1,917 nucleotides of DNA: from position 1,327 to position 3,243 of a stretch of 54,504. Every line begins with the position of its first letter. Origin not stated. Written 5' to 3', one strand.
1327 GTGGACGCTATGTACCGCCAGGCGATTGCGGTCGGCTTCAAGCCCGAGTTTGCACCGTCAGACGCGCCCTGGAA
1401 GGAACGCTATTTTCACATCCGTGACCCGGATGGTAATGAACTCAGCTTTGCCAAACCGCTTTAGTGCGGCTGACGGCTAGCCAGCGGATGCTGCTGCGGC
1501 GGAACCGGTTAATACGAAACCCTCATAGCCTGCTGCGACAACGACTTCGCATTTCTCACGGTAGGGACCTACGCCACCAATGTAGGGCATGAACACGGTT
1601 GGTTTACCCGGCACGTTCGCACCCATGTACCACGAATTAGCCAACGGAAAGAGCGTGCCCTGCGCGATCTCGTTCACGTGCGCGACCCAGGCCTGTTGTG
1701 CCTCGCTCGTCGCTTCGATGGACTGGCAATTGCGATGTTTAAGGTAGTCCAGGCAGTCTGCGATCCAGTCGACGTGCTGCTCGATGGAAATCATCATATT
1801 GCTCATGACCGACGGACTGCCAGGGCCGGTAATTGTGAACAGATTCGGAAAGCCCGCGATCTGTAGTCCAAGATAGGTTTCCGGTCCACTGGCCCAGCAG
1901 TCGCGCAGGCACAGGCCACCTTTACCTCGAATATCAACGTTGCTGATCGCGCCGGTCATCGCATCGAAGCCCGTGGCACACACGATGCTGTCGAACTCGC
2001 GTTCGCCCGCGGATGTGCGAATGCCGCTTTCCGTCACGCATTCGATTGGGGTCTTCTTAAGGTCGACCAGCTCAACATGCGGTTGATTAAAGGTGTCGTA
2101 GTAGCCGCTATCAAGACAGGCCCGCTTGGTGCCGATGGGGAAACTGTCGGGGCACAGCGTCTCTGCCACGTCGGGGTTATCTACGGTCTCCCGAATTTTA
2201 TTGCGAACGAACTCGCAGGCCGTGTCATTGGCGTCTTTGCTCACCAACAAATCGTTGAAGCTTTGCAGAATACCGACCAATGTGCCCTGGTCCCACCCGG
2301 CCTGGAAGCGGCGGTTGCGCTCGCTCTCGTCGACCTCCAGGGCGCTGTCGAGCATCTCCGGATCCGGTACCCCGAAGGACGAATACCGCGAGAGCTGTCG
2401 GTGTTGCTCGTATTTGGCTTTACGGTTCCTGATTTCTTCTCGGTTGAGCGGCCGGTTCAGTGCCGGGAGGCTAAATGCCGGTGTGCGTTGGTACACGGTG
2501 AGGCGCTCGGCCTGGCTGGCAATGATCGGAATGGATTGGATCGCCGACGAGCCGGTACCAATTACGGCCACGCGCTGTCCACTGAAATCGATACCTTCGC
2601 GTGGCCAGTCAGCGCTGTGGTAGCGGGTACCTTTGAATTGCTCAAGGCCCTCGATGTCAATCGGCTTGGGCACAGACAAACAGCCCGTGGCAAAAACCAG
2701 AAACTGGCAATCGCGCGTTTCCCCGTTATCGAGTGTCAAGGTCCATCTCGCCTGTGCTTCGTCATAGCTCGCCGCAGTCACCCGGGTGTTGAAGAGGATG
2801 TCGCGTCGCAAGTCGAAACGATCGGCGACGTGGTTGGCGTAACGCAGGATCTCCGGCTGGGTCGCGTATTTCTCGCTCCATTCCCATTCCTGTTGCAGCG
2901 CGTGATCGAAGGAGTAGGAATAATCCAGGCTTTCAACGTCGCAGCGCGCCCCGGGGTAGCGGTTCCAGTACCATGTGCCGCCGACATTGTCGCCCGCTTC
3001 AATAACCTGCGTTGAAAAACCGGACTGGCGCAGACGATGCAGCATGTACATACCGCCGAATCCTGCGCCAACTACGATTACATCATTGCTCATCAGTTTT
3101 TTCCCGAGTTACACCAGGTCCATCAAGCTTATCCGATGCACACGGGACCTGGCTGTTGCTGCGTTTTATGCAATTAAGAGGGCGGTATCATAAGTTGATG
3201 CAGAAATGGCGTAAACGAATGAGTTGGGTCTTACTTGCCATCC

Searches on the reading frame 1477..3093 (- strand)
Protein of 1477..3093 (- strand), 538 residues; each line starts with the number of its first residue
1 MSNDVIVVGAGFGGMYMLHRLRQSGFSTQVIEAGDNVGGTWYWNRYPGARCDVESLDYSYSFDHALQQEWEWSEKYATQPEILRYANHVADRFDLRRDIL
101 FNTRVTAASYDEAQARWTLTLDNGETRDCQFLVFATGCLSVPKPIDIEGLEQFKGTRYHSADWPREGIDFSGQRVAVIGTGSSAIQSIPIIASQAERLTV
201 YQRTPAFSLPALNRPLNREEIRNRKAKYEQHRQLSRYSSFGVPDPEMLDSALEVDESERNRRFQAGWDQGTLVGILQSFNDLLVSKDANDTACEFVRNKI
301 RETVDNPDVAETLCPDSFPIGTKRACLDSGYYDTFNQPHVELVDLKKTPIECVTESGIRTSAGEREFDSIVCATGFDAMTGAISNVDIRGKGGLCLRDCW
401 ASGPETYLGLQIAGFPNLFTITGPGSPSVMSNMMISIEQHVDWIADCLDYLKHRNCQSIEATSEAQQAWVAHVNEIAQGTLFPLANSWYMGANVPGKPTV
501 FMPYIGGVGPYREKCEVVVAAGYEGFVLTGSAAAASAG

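Call 44: find_encoding_contigs(protein=window:1477-3093:-, flank=10000, max_places=4)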
Protein window:1477-3093:- (538 aa): 2 contigs read that carry it; 2 places shown.
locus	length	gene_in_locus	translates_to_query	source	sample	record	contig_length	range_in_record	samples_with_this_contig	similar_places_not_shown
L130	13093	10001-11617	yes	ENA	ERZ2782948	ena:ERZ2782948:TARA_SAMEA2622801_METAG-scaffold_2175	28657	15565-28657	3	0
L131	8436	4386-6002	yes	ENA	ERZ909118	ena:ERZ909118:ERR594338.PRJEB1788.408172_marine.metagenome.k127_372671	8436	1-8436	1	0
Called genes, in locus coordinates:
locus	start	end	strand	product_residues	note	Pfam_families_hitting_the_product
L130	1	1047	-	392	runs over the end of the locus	PF08495:FIST, PF10442:FIST_C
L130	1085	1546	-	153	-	PF02639:DUF188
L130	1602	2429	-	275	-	PF00106:adh_short, PF08659:KR, PF13561:adh_short_C2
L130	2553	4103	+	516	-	PF01039:Carboxyl_trans, PF03255:ACCA (weak)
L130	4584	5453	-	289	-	PF00296:Bac_luciferase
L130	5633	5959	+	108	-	PF08734:GYD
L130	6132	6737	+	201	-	PF00005:ABC_tran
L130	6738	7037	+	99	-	PF03459:TOBE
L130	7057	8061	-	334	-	PF13409:GST_N_2 (weak), PF13417:GST_N_3 (weak), PF13410:GST_C_2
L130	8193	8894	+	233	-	PF00106:adh_short, PF08659:KR (weak), PF13561:adh_short_C2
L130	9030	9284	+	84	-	-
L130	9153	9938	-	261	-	PF12570:DUF3750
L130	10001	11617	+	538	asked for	PF00743:FMO-like, PF01266:DAO (faint), PF07992:Pyr_redox_2, PF13450:NAD_binding_8, PF13738:Pyr_redox_3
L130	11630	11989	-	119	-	PF00903:Glyoxalase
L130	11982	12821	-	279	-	PF00326:Peptidase_S9 (faint), PF01738:DLH (weak)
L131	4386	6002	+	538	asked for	PF00743:FMO-like, PF01266:DAO (faint), PF07992:Pyr_redox_2, PF13450:NAD_binding_8, PF13738:Pyr_redox_3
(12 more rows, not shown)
